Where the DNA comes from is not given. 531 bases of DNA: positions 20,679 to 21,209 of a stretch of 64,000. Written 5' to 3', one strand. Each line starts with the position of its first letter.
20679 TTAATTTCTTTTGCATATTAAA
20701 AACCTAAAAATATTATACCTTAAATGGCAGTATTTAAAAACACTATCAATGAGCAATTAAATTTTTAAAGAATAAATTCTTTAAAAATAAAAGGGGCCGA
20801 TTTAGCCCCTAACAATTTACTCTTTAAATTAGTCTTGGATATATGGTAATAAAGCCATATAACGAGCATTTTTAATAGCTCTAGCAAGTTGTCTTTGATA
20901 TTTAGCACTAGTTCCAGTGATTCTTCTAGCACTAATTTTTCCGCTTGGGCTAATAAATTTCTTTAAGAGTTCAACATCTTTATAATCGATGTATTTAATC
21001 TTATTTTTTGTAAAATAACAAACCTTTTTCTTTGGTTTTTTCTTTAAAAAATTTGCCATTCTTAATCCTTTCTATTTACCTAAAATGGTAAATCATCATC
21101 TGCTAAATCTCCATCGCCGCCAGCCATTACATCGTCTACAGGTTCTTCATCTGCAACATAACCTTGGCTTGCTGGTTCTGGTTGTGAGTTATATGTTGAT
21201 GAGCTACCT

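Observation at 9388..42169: Dispersed 18-nt intergenic motif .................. (4 exact copies, 1-2 degenerate)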

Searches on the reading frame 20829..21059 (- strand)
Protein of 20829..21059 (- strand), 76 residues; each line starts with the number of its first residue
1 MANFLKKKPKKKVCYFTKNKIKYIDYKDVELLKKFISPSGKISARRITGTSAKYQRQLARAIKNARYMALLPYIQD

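Call 48: find_encoding_contigs(protein=window:20829-21059:-, flank=10000, max_places=10)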
Protein window:20829-21059:- (76 aa): 23 contigs read that carry it; 10 places shown.
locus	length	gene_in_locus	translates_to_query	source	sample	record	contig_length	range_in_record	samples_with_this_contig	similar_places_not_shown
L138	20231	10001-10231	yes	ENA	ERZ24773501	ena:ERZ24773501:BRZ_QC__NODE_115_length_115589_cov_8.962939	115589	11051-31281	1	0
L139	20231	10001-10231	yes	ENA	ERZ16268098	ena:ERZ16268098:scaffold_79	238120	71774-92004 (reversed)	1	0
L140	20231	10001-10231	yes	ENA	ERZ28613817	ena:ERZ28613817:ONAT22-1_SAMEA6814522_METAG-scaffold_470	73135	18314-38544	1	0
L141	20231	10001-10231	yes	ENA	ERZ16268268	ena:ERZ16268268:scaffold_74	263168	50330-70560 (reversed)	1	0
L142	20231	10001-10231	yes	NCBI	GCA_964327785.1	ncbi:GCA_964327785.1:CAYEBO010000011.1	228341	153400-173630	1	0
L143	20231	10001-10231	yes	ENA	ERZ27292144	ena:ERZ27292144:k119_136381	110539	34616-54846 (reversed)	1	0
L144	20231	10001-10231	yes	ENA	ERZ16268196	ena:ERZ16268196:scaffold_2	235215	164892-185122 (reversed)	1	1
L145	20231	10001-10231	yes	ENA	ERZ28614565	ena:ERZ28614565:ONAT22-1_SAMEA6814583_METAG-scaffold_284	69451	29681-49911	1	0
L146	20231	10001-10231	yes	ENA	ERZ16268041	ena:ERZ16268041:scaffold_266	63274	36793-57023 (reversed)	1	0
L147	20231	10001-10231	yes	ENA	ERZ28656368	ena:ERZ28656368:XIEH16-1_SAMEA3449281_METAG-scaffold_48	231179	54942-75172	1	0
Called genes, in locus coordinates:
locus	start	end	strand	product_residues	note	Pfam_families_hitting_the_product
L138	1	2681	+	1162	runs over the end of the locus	PF17757:UvrB_inter, PF02559:CarD_TRCF_RID, PF00270:DEAD, PF00271:Helicase_C, PF03461:TRCF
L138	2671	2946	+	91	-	PF01479:S4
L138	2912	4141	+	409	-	PF01171:ATP_bind_3, PF01507:PAPS_reduct (faint)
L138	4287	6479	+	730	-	PF00004:AAA, PF07728:AAA_5 (faint), PF17862:AAA_lid_3, PF01434:Peptidase_M41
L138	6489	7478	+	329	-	PF01207:Dus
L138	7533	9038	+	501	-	PF01336:tRNA_anti-codon, PF00152:tRNA-synt_2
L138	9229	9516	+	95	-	PF01250:Ribosomal_S6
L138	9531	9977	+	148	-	PF00436:SSB, PF22657:SSB_1 (faint)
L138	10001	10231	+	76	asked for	PF01084:Ribosomal_S18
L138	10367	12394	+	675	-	PF24898:GGDEF_GdpP, PF01368:DHH, PF02272:DHHA1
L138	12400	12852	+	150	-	PF01281:Ribosomal_L9_N, PF03948:Ribosomal_L9_C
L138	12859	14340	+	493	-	PF00772:DnaB, PF03796:DnaB_C, PF13481:AAA_25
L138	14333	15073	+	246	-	PF00753:Lactamase_B (weak), PF23023:Anti-Pycsar_Apyc1 (weak), PF12706:Lactamase_B_2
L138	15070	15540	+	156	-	PF02590:SPOUT_MTase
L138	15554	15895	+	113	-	-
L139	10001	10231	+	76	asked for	PF01084:Ribosomal_S18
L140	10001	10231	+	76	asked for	PF01084:Ribosomal_S18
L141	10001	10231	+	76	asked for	PF01084:Ribosomal_S18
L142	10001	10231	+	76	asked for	PF01084:Ribosomal_S18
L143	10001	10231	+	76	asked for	PF01084:Ribosomal_S18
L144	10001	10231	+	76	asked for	PF01084:Ribosomal_S18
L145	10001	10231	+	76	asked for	PF01084:Ribosomal_S18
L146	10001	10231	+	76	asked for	PF01084:Ribosomal_S18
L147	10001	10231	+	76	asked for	PF01084:Ribosomal_S18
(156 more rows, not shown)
